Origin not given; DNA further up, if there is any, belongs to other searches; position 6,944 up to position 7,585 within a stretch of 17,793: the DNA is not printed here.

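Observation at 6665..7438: Adjacent stand-alone CBM48 glycogen-binding domain and divergent PII-like protein: a possible carbon/energy-status sensing pair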

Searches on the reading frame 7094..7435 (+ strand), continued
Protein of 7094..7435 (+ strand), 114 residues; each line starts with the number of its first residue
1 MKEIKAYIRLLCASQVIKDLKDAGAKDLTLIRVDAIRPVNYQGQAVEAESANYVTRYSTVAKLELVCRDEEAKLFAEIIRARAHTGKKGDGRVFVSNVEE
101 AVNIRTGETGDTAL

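Call 58: search_dna_similar(query=window:7094-7435:+, collection=plasmids, mode=protein, max_rows=15)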
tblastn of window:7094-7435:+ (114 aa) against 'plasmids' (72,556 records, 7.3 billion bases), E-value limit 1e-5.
Records with a match: 79; places in all: 85; records where one place covers at least 80% of the query: 76.
Best place of each record, by identity: <60% 79.
By first word of the organism name: Acinetobacter 22; Bradyrhizobium 7; Paracoccus 5; Sinorhizobium 4; Ralstonia 4; Azospirillum 4; Escherichia 4; Klebsiella 4; Sphingomonas 2; Candidatus 2; and 18 more.
By predicted mobility (MOB-suite, as given by PLSDB): non-mobilizable 44; mobilizable 28; conjugative 7.
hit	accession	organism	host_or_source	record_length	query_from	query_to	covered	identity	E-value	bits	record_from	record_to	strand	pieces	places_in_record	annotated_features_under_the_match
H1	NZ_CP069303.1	Shinella sp. PSBB067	monoisolate,Minnesota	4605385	1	114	100%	37.7%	4e-13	71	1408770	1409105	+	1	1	none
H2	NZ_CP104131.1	Sinorhizobium sp. K101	Phaseolus vulgaris,cell ...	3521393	1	114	100%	37.7%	5e-13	71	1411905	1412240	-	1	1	none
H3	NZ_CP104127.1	Sinorhizobium sp. M103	Phaseolus vulgaris,cell ...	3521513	1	114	100%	37.7%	5e-13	71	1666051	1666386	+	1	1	none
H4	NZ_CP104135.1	Sinorhizobium sp. C101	Phaseolus vulgaris,cell ...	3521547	1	114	100%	37.7%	5e-13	71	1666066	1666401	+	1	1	none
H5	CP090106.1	Sinorhizobium meliloti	Medicago,Cell culture,Plant nodule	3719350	1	114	100%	37.7%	5e-13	71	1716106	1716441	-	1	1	P-II family nitrogen regulator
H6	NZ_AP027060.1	Haliovirga abyssi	-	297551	1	114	100%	37.7%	3e-11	66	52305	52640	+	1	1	P-II family nitrogen regulator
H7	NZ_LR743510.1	Methylobacterium bullatum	-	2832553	1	114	100%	36.8%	1e-12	69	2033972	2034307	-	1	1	none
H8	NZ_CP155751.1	Sphingomonas parapaucimobilis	Chinese cabbage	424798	1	114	100%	36.0%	2e-8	57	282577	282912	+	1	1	P-II family nitrogen regulator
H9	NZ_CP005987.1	Acidithiobacillus caldus ATCC 51756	-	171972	1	114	100%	35.1%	1e-8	58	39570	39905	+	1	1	P-II family nitrogen regulator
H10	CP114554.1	Candidatus Manganitrophus sp.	activated carbon metagenome,metagenomic ...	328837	1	113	99%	35.3%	1e-8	58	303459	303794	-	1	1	P-II family nitrogen regulator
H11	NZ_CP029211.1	Aquabacterium olei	cell culture,soil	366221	1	114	100%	34.2%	3e-11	66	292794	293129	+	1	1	glnK: P-II family nitrogen regulator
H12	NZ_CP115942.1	Ralstonia syzygii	Musa sp.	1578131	1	114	100%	34.2%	7e-10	61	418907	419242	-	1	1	none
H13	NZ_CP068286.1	Ralstonia syzygii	Musa balbisiana cultivar Kepok,banana ...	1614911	1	114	100%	34.2%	7e-10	61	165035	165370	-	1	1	record has no annotation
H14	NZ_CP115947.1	Ralstonia solanacearum MolK2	Musa sp.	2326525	1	114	100%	34.2%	1e-9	61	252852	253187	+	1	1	record has no annotation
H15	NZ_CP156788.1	Acinetobacter sp. ANC 7924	cattle,whole organism,cattle feces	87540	1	114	100%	34.2%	9e-9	58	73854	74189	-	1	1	P-II family nitrogen regulator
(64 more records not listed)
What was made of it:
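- Tried and rejected: It returned only canonical PII at 34-38% identity and was uninformative (call 58).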

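Call 64: find_homologous_proteins(query=L169:7115-7621:+)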
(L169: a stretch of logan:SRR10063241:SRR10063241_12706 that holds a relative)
Query L169:7115-7621:+ (169 aa): 221 proteins with E <= 0.001 among 273 candidates; the best 120 are listed.
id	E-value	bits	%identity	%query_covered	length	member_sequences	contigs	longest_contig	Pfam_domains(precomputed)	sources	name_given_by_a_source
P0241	1.1e-79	284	77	94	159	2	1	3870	PF16561.12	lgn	-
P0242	1.2e-69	251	70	93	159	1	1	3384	PF16561.12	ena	-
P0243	1.5e-68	248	70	94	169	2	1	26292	PF02922.25,PF16561.12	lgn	-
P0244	1.4e-67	245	70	94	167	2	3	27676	PF16561.12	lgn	-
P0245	5.7e-67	243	69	99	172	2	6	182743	PF16561.12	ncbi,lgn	-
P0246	5.0e-66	240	69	94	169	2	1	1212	PF16561.12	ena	-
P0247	6.1e-65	236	66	99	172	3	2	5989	PF02922.25,PF16561.12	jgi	jgi:1,4-alpha-glucan branching enzyme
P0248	3.0e-63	231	66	94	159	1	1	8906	PF02922.25,PF16561.12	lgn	-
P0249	4.2e-63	230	66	94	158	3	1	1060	PF02922.25,PF16561.12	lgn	-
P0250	4.0e-62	227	64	96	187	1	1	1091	PF02922.25,PF16561.12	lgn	-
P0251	5.8e-62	226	65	99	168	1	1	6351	PF16561.12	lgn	-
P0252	1.1e-61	225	65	96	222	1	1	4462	PF16561.12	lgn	-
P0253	1.5e-60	222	65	94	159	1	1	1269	PF16561.12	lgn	-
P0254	1.7e-59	218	65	92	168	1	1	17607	PF16561.12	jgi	-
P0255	1.9e-59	218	64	98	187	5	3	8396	PF16561.12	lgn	-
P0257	1.4e-58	215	61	99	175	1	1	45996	PF16561.12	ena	-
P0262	1.6e-53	199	57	93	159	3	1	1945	PF16561.12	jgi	jgi:1,4-alpha-glucan branching enzyme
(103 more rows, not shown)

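Call 65: find_encoding_contigs(protein=P0002, flank=6000, max_places=2)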
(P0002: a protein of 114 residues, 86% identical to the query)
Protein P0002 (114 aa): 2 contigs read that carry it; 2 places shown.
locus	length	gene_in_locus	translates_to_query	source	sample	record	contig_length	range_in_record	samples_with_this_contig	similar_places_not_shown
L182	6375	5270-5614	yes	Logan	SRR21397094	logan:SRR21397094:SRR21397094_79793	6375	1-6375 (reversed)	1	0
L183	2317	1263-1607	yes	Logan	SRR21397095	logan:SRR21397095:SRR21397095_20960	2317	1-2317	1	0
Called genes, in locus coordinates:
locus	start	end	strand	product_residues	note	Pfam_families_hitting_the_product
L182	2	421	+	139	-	?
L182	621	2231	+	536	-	PF00583:Acetyltransf_1, PF00795:CN_hydrolase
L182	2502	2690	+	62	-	-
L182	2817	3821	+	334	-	PF00582:Usp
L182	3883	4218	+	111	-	PF05957:DUF883, PF19029:DUF883_C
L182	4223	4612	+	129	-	PF07332:Phage_holin_3_6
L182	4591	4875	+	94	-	PF13997:YqjK (weak)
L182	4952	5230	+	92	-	PF02922:CBM_48, PF16561:AMPK1_CBM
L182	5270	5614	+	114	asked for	PF00543:P-II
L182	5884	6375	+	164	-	?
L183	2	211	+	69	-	?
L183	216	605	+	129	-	PF07332:Phage_holin_3_6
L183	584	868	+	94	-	PF13997:YqjK (weak)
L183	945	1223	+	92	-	PF02922:CBM_48, PF16561:AMPK1_CBM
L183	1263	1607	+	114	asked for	PF00543:P-II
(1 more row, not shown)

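Call 66: list_cluster_members(proteins=[P0046, P0257, P0045, P0242, P0039, P0253, P0078, P0262, P0021, P0188])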
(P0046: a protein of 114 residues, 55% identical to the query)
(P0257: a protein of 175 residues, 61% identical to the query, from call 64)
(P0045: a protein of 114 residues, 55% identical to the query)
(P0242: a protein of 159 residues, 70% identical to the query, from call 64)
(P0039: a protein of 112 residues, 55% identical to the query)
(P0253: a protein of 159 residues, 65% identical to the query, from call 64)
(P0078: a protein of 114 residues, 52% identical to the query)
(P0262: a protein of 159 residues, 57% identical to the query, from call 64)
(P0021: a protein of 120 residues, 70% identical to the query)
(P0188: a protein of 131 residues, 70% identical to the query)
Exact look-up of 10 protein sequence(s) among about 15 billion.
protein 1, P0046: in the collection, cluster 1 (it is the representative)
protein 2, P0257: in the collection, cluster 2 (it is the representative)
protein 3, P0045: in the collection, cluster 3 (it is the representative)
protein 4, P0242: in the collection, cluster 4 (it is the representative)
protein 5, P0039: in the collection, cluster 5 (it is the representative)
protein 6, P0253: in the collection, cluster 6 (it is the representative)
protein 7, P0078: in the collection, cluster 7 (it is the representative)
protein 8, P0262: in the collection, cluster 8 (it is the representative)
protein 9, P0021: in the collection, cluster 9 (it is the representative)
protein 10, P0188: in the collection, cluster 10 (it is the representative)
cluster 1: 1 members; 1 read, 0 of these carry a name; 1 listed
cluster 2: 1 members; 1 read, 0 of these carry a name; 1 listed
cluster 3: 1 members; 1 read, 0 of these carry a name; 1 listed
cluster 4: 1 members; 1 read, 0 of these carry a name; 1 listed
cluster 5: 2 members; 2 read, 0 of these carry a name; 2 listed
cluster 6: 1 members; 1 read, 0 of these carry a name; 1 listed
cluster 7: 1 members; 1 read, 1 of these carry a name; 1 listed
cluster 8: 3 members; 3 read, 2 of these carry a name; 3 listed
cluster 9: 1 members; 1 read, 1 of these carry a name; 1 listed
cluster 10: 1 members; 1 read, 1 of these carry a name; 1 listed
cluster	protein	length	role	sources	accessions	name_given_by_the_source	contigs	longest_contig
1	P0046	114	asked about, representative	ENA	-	-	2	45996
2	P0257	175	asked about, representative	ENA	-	-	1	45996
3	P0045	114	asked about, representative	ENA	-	-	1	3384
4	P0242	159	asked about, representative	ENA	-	-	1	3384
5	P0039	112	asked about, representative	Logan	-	-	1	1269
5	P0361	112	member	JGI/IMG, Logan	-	-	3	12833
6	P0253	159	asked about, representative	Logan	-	-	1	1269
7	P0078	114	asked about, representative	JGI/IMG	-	nitrogen regulatory protein P-II 1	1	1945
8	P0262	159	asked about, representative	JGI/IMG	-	1,4-alpha-glucan branching enzyme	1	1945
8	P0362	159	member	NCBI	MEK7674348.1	MAG: glycogen-binding domain-containing protein [Verrucomicrobiota bacterium]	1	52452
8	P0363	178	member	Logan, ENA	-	-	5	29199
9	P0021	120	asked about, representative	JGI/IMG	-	nitrogen regulatory protein PII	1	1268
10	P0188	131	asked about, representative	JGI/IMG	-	1,4-alpha-glucan branching enzyme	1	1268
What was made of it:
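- Tried and rejected: No accessions were returned, so co-residence rests on identical source and contig length (call 66).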
